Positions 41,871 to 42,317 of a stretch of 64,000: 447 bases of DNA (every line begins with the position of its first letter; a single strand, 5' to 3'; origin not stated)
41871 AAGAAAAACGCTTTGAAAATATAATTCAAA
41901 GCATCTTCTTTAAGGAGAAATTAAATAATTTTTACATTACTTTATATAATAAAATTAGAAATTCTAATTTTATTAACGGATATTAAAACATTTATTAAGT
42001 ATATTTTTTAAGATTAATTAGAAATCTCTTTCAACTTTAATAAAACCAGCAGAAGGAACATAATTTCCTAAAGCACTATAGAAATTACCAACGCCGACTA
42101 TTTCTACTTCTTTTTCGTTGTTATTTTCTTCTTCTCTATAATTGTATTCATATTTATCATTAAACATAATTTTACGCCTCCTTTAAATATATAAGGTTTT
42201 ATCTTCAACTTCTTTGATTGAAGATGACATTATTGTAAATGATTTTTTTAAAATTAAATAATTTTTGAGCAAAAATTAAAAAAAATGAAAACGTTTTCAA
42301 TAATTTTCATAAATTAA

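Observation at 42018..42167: Unannotated 49-aa ORF with a canonical Shine-Dalgarno, its own cre-controlled promoter region, a 5' UTR hairpin and a terminator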

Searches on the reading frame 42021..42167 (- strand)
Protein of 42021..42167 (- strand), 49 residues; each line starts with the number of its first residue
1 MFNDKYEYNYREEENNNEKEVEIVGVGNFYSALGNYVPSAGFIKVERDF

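Call 6: find_homologous_proteins(query=window:42021-42167:-, max_evalue=10)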
Query seq(49 aa) (49 aa): 1 proteins with E <= 10 among 1 candidates.
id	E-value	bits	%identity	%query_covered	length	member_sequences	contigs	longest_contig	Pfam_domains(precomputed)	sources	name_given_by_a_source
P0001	6.2e-23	96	90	100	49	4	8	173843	-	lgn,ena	-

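Call 7: search_protein_families(library=pfam, proteins=[window:42021-42167:-], max_evalue=0.01)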
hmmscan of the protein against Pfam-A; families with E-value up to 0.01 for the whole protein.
seq(49 aa): 0 families

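Call 9: find_encoding_contigs(protein=P0001, flank=10000, max_places=10)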
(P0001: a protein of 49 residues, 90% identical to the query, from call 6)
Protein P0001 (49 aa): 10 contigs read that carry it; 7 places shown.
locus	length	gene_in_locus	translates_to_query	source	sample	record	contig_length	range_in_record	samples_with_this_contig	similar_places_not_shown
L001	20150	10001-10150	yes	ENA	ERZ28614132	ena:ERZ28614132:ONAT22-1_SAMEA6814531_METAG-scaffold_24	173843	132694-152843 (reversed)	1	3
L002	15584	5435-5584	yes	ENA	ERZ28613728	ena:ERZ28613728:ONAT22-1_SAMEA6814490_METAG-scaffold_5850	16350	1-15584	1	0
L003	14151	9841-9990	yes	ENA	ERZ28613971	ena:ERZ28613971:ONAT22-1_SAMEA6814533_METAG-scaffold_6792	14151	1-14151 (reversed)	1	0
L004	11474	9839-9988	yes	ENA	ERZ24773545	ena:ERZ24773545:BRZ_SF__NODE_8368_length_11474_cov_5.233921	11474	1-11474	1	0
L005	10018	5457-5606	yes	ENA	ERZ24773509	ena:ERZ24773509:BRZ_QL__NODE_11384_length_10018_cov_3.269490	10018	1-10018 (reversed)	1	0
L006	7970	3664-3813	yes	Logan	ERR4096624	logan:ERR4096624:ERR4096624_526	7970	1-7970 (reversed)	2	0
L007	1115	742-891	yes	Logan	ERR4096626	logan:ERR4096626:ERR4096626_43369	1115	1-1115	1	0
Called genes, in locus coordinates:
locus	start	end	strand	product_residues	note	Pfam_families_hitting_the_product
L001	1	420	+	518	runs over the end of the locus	PF02446:Glyco_hydro_77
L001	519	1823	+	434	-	PF13416:SBP_bac_8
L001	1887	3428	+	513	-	PF00528:BPD_transp_1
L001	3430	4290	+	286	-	PF00528:BPD_transp_1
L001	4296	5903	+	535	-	PF00128:Alpha-amylase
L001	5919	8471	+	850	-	PF00005:ABC_tran, PF13304:AAA_21 (faint), PF17912:OB_MalK (faint), PF08402:TOBE_2 (faint)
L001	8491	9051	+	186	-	-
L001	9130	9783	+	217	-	-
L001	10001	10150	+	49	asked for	-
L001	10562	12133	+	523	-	-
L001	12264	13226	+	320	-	PF00056:Ldh_1_N, PF02866:Ldh_1_C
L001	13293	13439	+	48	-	PF12464:Mac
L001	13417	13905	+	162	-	PF25084:LbH_EIF2B (faint), PF00132:Hexapep, PF14602:Hexapep_2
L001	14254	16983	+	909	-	PF00133:tRNA-synt_1, PF09334:tRNA-synt_1g, PF01921:tRNA-synt_1f (weak), PF08264:Anticodon_1, PF06827:zf-FPG_IleRS (weak)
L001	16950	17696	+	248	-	PF01252:Peptidase_A8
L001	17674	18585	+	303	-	PF01479:S4, PF00849:PseudoU_synth_2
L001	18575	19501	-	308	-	PF11858:DUF3378 (weak), PF01351:RNase_HII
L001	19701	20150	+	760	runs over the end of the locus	PF00488:MutS_V, PF01713:Smr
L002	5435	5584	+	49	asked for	-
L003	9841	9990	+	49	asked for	-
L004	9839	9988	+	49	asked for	-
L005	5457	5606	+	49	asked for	-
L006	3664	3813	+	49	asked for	-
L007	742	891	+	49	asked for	-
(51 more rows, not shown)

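Call 10: find_encoding_contigs(protein=window:42021-42167:-, flank=10000, max_places=10)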
Protein seq(49 aa) (49 aa): 5 contigs read that carry it; 4 places shown.
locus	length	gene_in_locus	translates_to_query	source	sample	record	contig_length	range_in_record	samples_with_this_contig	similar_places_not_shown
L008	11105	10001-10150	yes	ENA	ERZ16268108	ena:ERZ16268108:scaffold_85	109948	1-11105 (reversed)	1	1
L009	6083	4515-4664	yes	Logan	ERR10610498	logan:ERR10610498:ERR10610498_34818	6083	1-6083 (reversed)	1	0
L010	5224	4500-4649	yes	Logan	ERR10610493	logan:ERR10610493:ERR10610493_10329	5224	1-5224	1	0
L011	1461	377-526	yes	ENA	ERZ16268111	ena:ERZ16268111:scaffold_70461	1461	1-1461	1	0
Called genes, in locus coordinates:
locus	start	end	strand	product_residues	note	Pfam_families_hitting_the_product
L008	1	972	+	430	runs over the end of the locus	PF13416:SBP_bac_8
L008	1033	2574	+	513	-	PF00528:BPD_transp_1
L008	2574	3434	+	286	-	PF00528:BPD_transp_1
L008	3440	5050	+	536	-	PF00128:Alpha-amylase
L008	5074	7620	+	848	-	PF00005:ABC_tran, PF13304:AAA_21 (faint), PF17912:OB_MalK (faint)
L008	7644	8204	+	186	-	-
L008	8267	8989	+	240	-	-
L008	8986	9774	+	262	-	PF00657:Lipase_GDSL (faint), PF13472:Lipase_GDSL_2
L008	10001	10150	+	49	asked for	-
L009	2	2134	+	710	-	?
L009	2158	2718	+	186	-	-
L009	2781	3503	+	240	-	-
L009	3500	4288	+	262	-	PF00657:Lipase_GDSL (faint), PF13472:Lipase_GDSL_2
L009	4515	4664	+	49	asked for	-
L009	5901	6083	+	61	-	?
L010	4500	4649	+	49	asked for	-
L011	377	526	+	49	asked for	-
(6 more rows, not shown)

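Call 14: find_related_loci(query=A1, collection=genome_contigs, flank=10000)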
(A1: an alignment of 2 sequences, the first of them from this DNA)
Query A1 (49 aa) in genome_contigs; peptide patterns used: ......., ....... (x = any residue, [..] = any of these).
494 stretches matched a pattern, but none encodes a relative of the query by tblastn (E <= 1e-3).

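Call 23: search_protein_representatives(alignment_id=A1)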
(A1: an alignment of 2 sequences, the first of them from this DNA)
Query: 2 sequences, 49 profile positions. Proteins with E-value up to 0.001 (for the whole library): 3; up to 1e-10: 1; up to 1e-30: 0. The best 3 are listed.
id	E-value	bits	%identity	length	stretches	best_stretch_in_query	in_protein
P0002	5.4e-27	109.6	-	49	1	1-49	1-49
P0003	5.6e-06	42.3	-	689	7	26-46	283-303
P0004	1.0e-04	38.3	-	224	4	16-38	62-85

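Call 25: find_encoding_contigs(protein=P0002, flank=10000, max_places=10)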
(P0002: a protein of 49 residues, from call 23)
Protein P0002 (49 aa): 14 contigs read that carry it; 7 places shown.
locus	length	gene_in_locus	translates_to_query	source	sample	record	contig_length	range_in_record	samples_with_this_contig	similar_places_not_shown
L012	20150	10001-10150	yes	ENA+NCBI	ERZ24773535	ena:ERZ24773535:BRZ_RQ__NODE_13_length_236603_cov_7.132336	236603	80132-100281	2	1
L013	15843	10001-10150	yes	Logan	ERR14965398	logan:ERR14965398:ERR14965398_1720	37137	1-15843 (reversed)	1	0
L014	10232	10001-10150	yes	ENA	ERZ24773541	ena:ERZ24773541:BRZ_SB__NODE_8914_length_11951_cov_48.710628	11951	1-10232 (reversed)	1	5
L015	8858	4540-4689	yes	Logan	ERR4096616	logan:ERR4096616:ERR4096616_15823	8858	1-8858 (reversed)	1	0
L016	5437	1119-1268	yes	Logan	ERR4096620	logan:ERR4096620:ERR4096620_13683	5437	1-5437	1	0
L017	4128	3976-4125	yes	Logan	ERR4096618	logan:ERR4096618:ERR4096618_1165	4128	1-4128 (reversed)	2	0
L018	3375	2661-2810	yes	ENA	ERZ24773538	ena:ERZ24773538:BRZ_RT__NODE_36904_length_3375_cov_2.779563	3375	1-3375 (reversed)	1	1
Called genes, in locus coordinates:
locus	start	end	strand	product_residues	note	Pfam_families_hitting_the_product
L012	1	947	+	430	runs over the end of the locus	PF13416:SBP_bac_8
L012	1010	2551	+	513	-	PF00528:BPD_transp_1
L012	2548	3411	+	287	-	PF00528:BPD_transp_1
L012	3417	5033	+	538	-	PF00128:Alpha-amylase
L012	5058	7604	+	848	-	PF00005:ABC_tran, PF13304:AAA_21 (faint), PF17912:OB_MalK (faint)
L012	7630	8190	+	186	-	-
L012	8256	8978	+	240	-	-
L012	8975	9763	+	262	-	PF00657:Lipase_GDSL (weak), PF13472:Lipase_GDSL_2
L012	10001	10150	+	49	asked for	-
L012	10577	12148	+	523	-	-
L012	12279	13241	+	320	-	PF00056:Ldh_1_N, PF02866:Ldh_1_C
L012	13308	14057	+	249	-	PF12464:Mac, PF00132:Hexapep, PF14602:Hexapep_2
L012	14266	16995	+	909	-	PF00133:tRNA-synt_1, PF09334:tRNA-synt_1g, PF01921:tRNA-synt_1f (weak), PF08264:Anticodon_1, PF06827:zf-FPG_IleRS (weak)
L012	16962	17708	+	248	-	PF01252:Peptidase_A8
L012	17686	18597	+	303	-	PF01479:S4, PF00849:PseudoU_synth_2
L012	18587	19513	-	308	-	PF11858:DUF3378 (weak), PF01351:RNase_HII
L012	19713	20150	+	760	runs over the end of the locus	PF00488:MutS_V, PF01713:Smr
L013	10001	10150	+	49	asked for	-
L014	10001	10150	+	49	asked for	-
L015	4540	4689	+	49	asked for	-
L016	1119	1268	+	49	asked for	-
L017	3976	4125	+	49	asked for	-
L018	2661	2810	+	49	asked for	-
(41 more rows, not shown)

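Call 31: find_related_loci(query=A2, collection=metagenome_contigs, flank=6000)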
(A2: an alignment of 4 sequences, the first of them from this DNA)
Query A2 (49 aa) in metagenome_contigs; peptide patterns used: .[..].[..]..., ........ (x = any residue, [..] = any of these).
478 stretches matched a pattern, but none encodes a relative of the query by tblastn (E <= 1e-3).

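Call 37: search_solved_structures(query=A2, max_evalue=10, show_alignments=2)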
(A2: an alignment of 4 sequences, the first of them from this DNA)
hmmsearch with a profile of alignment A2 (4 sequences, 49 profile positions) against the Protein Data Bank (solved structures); distinct sequences matched with E-value up to 10: 2.
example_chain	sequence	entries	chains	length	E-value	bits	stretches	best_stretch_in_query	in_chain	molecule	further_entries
3ro3_A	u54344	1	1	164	1.2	12.4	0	26-37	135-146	G-protein-signaling modulator 2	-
4phx_B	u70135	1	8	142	1.6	12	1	10-40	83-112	Protein AggB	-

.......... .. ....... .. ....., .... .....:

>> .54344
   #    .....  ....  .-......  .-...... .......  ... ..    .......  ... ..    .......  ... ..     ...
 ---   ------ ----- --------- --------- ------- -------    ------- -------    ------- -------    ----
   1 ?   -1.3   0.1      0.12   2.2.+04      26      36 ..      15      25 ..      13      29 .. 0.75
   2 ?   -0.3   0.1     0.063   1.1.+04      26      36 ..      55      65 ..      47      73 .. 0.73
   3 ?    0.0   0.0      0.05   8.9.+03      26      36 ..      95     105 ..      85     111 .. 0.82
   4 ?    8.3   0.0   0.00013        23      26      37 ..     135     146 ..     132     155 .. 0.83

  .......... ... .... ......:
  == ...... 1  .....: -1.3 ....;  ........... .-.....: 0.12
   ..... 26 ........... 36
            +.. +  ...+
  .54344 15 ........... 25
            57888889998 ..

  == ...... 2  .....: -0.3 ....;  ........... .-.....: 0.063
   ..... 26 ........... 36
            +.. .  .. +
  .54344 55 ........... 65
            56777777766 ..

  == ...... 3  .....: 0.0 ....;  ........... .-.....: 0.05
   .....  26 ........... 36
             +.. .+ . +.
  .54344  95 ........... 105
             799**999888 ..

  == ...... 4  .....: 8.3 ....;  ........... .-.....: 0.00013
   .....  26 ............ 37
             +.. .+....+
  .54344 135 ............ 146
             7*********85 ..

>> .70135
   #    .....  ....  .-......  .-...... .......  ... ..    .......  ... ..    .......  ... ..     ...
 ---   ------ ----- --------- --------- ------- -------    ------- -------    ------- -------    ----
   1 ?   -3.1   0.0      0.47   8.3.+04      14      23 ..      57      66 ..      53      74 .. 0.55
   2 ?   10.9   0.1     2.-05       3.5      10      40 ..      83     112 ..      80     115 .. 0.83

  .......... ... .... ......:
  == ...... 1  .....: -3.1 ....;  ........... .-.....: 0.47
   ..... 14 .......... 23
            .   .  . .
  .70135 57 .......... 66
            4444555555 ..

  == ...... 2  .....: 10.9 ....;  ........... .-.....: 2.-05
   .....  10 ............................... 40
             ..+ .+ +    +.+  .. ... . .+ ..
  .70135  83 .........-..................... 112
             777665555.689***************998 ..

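Call 38: search_protein_families(library=ncbifam, proteins=[window:42021-42167:-, L012:10577-12148:+], max_evalue=1)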
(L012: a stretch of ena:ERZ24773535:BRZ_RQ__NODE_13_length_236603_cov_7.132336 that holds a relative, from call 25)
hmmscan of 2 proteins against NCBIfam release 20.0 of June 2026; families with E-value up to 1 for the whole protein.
seq(49 aa): 1 family
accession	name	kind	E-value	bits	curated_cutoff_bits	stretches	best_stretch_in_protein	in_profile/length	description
NF003992.0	PRK05472.2-1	equivalog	0.091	11.9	226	1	16-37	96-117/249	redox-sensing transcriptional repressor Rex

L012:10577-12148:+ (523 aa): 0 families

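Call 39: search_protein_families(library=pfam, proteins=[L012:10577-12148:+], max_evalue=1)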
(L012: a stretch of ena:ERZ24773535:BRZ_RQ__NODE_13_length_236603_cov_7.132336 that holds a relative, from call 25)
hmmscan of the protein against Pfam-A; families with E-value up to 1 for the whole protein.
L012:10577-12148:+ (523 aa): 2 families
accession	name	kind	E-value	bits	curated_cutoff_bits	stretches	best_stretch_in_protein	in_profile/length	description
PF04433.23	SWIRM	-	0.017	15.7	28.6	0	365-411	7-58/84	SWIRM domain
PF19445.4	eIF3h_C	-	0.077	13.2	28.6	1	319-392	32-106/197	C-terminal region of eIF3h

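Call 40: predict_structure(alignment_id=A3)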
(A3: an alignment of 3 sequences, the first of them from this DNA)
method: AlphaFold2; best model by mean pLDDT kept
length: 49 residues; sequences in the alignment: 3
mean_pLDDT: 64.1   pTM: 0.27
mean pLDDT of the five models: 64.1, 63.6, 60.0, 46.0, 44.0
residues with pLDDT >= 90: 0; 70-90: 19; 50-70: 22; < 50: 8
segments of 3 or more residues with pLDDT < 50: 1-4, 14-16
pLDDT, mean of each block of 10 residues (from residue 1): 48 52 73 83 65
secondary structure, 60 per line:
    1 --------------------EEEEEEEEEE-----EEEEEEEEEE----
elements in order: E21-30 E36-45
